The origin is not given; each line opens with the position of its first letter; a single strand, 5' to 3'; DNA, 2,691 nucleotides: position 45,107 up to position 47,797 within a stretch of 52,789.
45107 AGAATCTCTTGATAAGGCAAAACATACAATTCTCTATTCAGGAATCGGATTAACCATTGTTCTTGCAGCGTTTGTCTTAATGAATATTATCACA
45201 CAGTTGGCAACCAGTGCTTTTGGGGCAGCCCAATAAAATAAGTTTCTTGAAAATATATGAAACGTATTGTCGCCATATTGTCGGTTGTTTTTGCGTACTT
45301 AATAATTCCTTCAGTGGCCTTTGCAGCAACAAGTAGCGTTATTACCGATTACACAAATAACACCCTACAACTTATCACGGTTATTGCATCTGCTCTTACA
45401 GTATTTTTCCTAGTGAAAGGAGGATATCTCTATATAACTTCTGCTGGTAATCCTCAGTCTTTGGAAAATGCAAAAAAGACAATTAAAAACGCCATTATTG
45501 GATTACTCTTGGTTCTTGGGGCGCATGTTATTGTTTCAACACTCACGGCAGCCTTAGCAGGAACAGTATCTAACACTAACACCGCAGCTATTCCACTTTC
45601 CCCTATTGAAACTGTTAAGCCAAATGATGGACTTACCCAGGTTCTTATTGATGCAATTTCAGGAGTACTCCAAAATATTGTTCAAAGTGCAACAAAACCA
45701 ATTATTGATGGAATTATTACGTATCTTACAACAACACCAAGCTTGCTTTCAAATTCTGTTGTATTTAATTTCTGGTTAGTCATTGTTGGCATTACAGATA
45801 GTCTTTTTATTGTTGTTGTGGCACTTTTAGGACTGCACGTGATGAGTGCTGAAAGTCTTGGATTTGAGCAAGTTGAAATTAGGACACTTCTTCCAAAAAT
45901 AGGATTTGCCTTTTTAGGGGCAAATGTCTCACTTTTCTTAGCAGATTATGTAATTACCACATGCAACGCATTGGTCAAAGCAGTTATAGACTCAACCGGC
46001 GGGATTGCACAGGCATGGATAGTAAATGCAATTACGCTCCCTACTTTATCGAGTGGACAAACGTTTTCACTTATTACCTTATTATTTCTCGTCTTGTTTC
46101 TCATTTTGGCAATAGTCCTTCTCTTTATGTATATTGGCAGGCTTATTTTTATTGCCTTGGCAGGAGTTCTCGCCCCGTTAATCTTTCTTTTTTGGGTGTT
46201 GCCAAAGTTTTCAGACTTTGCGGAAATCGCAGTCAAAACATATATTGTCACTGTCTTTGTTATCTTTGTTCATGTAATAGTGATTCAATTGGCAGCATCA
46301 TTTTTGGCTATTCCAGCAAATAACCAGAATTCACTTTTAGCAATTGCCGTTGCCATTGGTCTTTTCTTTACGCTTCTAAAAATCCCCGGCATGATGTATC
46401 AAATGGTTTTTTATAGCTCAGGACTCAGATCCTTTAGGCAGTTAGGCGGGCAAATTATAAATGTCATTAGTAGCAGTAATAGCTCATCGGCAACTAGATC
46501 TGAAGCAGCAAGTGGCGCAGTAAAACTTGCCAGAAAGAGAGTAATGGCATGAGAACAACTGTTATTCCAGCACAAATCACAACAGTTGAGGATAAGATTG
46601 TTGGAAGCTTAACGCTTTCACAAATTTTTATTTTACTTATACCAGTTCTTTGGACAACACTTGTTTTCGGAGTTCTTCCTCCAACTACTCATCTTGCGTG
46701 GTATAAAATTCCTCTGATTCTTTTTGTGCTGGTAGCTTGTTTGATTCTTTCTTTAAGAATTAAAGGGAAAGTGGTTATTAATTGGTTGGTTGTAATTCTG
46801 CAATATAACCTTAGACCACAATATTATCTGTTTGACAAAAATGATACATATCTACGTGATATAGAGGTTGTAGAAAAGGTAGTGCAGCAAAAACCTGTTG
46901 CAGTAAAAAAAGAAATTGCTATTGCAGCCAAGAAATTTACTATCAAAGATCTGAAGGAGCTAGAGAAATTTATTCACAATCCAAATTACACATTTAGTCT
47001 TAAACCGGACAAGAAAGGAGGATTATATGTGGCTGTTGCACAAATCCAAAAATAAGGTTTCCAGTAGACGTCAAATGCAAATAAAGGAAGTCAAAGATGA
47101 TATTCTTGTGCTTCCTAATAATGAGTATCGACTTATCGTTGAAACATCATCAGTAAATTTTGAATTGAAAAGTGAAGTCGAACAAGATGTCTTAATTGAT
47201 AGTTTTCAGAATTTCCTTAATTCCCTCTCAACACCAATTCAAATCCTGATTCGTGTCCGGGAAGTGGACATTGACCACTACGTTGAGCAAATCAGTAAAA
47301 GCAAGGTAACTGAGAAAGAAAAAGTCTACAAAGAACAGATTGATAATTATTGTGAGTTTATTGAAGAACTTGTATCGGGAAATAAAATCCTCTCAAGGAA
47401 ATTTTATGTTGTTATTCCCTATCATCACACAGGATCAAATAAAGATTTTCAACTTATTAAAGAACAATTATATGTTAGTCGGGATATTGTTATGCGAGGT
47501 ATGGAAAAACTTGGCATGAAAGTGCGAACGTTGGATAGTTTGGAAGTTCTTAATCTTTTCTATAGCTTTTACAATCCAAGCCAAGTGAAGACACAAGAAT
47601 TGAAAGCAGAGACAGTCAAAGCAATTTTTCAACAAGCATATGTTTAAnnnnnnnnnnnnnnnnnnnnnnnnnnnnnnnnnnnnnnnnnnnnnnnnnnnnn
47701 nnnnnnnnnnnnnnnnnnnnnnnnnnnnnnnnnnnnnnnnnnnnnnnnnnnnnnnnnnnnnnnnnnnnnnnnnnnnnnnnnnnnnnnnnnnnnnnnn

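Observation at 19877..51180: Candidate integrative conjugative element with a minimal T4SS and a serine recombinase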

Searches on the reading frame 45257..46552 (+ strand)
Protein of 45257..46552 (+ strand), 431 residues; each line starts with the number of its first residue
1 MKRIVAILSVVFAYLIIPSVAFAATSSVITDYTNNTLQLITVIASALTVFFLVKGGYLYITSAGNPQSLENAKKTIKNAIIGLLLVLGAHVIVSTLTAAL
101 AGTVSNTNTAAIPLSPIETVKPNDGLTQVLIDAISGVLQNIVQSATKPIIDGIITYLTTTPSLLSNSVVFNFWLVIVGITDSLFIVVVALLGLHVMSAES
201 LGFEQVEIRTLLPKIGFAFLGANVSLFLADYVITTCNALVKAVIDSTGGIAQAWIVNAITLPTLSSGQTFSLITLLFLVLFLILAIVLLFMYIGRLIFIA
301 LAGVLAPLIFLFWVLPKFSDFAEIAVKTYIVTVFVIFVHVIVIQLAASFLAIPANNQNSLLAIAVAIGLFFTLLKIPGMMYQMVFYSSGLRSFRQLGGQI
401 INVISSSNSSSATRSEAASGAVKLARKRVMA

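Call 8: search_protein_families(library=pfam, proteins=[window:45257-46552:+], max_evalue=0.01)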
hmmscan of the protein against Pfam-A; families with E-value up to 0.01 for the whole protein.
window:45257-46552:+ (431 aa): 1 family
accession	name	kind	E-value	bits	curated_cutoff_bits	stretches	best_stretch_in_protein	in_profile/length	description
PF18895.5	T4SS_pilin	-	3e-13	50.1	26.6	1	26-96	2-71/71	Type IV secretion system pilin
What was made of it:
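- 45257..46552 (+): Pilin domain fused to a polytopic membrane domain (VirB6-like by topology only). PF18895 at residues 26-96 (call 8).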

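Call 77: search_protein_families(library=ncbifam, proteins=[window:45257-46552:+], max_evalue=0.01)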
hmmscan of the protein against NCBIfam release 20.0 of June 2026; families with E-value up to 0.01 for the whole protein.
window:45257-46552:+ (431 aa): 1 family
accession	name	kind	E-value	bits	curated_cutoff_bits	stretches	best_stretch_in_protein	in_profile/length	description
NF045849.1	ICE_MMCAP2_0565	equivalog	3.7e-07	29.7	40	1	26-97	6-77/80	Mbov_0395 family pilin-like conjugal transfer protein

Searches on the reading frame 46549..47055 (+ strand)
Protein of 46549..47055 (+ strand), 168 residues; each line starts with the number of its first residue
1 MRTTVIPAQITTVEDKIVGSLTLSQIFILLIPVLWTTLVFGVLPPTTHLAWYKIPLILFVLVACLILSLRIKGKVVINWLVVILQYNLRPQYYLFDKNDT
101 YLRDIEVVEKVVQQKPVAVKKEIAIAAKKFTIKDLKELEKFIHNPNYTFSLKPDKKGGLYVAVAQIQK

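Call 8: search_protein_families(library=pfam, proteins=[window:46549-47055:+], max_evalue=0.01)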
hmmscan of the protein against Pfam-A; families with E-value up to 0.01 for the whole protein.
window:46549-47055:+ (168 aa): 1 family
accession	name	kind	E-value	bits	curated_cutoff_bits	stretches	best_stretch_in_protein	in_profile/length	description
PF12666.12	PrgI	-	0.00022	22.2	27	1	6-92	2-88/91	PrgI family protein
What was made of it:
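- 46549..47055 (+): PrgI/VirB3-like two-helix membrane protein. PrgI 22.2 bits, below the cut-off of 27 (call 8).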

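Call 77: search_protein_families(library=ncbifam, proteins=[window:46549-47055:+], max_evalue=0.01)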
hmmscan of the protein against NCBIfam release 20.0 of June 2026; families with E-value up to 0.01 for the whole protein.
window:46549-47055:+ (168 aa): 2 families
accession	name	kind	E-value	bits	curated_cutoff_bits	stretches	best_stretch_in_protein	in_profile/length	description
NF009955.0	PRK13421.1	equivalog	0.0016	17.9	302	1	23-74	81-131/231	F0F1 ATP synthase subunit A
NF045975.1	VirB4_plasma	equivalog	0.0097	13.6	590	0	5-135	2-145/894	Mbov_0397 family ICE element conjugal transfer ATPase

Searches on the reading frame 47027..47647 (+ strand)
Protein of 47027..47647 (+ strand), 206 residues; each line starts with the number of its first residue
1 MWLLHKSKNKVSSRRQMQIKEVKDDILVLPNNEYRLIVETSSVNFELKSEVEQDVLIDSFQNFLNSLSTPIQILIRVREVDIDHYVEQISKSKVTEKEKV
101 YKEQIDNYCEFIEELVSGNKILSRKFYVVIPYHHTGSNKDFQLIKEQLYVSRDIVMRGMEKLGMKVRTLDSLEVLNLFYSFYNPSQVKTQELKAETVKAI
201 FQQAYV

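Call 8: search_protein_families(library=pfam, proteins=[window:47027-47647:+], max_evalue=0.01)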
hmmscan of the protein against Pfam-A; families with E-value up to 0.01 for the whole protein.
window:47027-47647:+ (206 aa): 1 family
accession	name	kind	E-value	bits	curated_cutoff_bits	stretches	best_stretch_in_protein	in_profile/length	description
PF05873.17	Mt_ATP-synt_D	-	0.0037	17.6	27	1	47-133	55-127/154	ATP synthase D chain, mitochondrial (ATP5H)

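Call 77: search_protein_families(library=ncbifam, proteins=[window:47027-47647:+], max_evalue=0.01)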
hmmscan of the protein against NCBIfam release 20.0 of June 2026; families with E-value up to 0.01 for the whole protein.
window:47027-47647:+ (206 aa): 4 families
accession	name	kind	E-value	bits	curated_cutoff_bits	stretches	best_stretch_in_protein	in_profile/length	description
NF045975.1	VirB4_plasma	equivalog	1.6e-10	39.4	590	1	8-194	99-287/894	Mbov_0397 family ICE element conjugal transfer ATPase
NF045971.1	conju_CD1110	equivalog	1.2e-08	33.8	325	1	22-189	11-174/752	VirB4-like conjugal transfer ATPase, CD1110 family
NF041427.1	TrsD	subfamily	1.7e-05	24.7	200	1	19-183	21-200/201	TrsD/TraD family conjugative transfer protein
TIGR02746.1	TraC-F-type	equivalog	0.00029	18.9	567.05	1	75-193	57-180/800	type IV secretion system protein TraC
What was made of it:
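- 47027..47647 (+): TrsD-like protein, the N-terminal part of a split VirB4. Matches positions 11-174 of NF045971 and TrsD NF041427 (call 77).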
